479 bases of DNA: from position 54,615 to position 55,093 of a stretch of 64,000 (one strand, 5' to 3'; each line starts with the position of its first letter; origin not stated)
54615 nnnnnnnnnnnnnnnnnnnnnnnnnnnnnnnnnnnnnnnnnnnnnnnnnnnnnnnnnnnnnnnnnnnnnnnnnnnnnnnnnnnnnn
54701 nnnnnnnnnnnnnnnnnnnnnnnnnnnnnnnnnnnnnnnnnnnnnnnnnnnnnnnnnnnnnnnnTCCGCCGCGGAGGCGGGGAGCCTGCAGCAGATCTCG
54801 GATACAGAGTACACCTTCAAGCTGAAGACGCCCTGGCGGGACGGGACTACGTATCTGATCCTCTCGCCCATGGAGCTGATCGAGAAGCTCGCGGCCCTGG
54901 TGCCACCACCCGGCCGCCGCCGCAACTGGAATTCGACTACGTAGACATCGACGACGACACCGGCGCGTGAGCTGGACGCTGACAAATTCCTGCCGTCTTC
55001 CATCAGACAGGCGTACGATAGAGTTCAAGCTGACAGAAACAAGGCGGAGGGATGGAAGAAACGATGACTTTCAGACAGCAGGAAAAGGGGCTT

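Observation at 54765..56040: Low-GC islet after the P-type ATPase: IS91 transposase relic plus a foreign Cys-rich lipoprotein gene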

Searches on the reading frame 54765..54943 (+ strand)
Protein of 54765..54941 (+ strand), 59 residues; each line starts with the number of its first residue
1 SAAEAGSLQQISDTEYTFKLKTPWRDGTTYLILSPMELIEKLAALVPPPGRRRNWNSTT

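Call 5: search_protein_families(library=pfam, proteins=[window:54765-54943:+], max_evalue=1)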
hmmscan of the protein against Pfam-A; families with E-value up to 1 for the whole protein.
window:54765-54943:+ (59 aa): 1 family
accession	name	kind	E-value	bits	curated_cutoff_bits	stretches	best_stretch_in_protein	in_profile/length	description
PF04986.18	Y2_Tnp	-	4.8e-05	23.9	20.9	1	7-53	123-169/183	Putative transposase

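Call 18: search_protein_families(library=ncbifam, proteins=[window:54765-54943:+], max_evalue=1)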
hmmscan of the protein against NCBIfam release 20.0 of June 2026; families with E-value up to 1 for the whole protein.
window:54765-54943:+ (59 aa): 1 family
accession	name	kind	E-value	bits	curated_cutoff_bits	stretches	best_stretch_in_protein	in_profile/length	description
NF052416.1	ISCR_clade_Ia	exception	5.7e-09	35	925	1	16-50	356-390/509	ISCR element clade Ia family transposase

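Call 19: search_dna_similar(query=window:54765-54941:+, collection=plasmids, mode=protein, max_evalue=0.01, max_rows=15)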
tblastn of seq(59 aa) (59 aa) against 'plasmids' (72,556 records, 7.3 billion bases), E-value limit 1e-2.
The search stops at 5000 records and this limit was reached: more records match than are counted here, and every count below describes the 5000 best-scoring records only.
Records with a match: at least 5000; places in all: 7401; records where one place covers at least 80% of the query: 2009.
Best place of each record, by identity: 60-80% 400; <60% 4600.
By first word of the organism name: Escherichia 1683; Klebsiella 1451; Salmonella 665; Enterobacter 268; Acinetobacter 220; Citrobacter 169; Providencia 79; Shigella 75; Pseudomonas 73; Vibrio 56; and 38 more.
By predicted mobility (MOB-suite, as given by PLSDB): conjugative 3688; non-mobilizable 724; mobilizable 588.
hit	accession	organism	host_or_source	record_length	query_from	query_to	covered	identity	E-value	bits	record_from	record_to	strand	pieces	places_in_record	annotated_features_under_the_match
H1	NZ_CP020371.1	Candidatus Thiodictyon syntrophicum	meromictic lake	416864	8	54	80%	48.9%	8e-7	50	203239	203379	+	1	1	transposase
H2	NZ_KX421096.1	Salmonella enterica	chicken,Chicken feces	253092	18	59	71%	52.4%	3e-6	49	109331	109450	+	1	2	none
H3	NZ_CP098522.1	Acinetobacter baumannii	Homo sapiens,urine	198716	1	49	83%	43.1%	7e-4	42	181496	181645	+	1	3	none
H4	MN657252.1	Enterobacteriaceae bacterium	-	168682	2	49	81%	43.8%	3e-6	49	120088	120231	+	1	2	hypothetical protein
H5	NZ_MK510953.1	Raoultella ornithinolytica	-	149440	2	49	81%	43.8%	4e-6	48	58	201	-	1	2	none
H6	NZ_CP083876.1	Escherichia coli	Homo sapiens,urine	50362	2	49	81%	43.8%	4e-6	48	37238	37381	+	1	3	IS91 family transposase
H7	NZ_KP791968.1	Vibrio parahaemolyticus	-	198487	2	49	81%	43.8%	4e-6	48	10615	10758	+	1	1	none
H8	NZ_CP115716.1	Klebsiella pneumoniae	Homo sapiens,blood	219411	2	49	81%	43.8%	4e-6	48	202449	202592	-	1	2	none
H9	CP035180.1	Klebsiella pneumoniae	Homo sapiens,blood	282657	2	49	81%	43.8%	4e-6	48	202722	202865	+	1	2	IS91 family transposase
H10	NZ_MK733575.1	Escherichia coli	-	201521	2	49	81%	43.8%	5e-6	48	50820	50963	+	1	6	IS91-like element ISCR1 family transposase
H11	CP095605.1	Escherichia coli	Homo sapiens,Pure culture one microbial ...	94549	2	49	81%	43.8%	5e-6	48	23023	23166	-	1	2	IS91-like element ISCR1 family transposase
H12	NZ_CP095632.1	Klebsiella pneumoniae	Homo sapiens,Pure culture one microbial ...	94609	2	49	81%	43.8%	5e-6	48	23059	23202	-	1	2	none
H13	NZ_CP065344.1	Klebsiella pneumoniae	pure culture,river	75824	2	49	81%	43.8%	5e-6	48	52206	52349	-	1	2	IS91-like element ISCR1 family transposase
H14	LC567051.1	Escherichia coli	Homo sapiens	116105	2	49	81%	43.8%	5e-6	48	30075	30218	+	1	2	ISCR1 transposase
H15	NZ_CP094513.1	Klebsiella pneumoniae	Homo sapiens,blood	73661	2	49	81%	43.8%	6e-6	48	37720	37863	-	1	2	IS91-like element ISCR1 family transposase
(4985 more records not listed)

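Call 27: get_annotated_region(hit=H1, flank=2500)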
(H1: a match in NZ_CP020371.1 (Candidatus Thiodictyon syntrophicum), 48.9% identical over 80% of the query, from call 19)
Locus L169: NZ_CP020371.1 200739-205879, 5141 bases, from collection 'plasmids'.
description: Candidatus Thiodictyon syntrophicum strain Cad16T plasmid pTs417, complete sequence
organism: Candidatus Thiodictyon syntrophicum (NCBI taxid 1166950)
taxonomy: Bacteria; Pseudomonadota; Gammaproteobacteria; Chromatiales; Chromatiaceae; Thiodictyon; Candidatus Thiodictyon syntrophicum
host: -; source: meromictic lake; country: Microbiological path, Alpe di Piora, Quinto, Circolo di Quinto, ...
typing (MOB-suite, as given by PLSDB): non-mobilizable
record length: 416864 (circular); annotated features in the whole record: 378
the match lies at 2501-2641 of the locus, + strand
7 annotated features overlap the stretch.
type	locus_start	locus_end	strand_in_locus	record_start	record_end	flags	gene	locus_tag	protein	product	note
CDS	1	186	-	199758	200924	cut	-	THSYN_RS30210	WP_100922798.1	IS4 family transposase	-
CDS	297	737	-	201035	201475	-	-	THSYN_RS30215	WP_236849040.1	GNAT family N-acetyltransferase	-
CDS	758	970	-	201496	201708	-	-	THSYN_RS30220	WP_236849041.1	hypothetical protein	-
CDS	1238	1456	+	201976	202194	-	-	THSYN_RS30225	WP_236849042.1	hypothetical protein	-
CDS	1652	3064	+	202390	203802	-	-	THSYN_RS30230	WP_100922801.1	transposase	GO:0006313 - DNA transposition [Evidence IEA]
CDS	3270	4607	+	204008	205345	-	-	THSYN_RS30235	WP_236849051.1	hypothetical protein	-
CDS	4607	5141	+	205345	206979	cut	-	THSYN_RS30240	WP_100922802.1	DUF935 domain-containing protein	-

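Call 28: get_annotated_region(hit=H6, flank=2500)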
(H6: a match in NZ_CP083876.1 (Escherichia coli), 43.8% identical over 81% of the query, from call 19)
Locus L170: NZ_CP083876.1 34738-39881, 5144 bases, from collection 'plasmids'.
description: Escherichia coli strain NDM5 plasmid unnamed4, complete sequence
organism: Escherichia coli (NCBI taxid 562)
taxonomy: Bacteria; Pseudomonadota; Gammaproteobacteria; Enterobacterales; Enterobacteriaceae; Escherichia; Escherichia coli
host: -; source: Homo sapiens,urine; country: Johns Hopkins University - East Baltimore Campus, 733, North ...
typing (MOB-suite, as given by PLSDB): non-mobilizable; replicon IncFIB
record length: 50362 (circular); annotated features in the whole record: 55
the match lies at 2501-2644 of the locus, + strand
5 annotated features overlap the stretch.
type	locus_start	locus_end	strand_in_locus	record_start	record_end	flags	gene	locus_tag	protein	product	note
CDS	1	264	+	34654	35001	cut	-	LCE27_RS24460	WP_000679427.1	quaternary ammonium compound efflux SMR transporter QacE delta 1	-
predicted_resistance_gene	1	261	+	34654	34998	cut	qacEdelta1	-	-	quaternary ammonium compound efflux SMR transporter QacE delta 1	predicted by amrfinderplus; class QUATERNARY AMMONIUM; identity 100.0%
predicted_resistance_gene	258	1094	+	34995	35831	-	sul1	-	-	sulfonamide-resistant dihydropteroate synthase Sul1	predicted by amrfinderplus; class SULFONAMIDE; identity 100.0%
CDS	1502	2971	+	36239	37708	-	-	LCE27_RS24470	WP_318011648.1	IS91 family transposase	-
CDS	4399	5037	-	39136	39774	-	-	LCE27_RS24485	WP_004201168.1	phosphoribosylanthranilate isomerase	GO:0000162 - tryptophan biosynthetic process [Evidence IEA]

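Call 31: find_homologous_proteins(query=window:54765-54941:+, max_evalue=0.001)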
Query seq(59 aa): 1 candidates shared short words with the query, none scored E <= 0.001.

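Call 62: search_protein_families(library=phrogs, proteins=[window:54765-54943:+], max_evalue=0.1)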
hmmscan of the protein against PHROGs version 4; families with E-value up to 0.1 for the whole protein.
window:54765-54943:+ (59 aa): 1 family
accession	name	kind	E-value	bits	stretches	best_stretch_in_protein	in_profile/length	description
phrog_29357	-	unknown function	2.8e-08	34.3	1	15-49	125-159/278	-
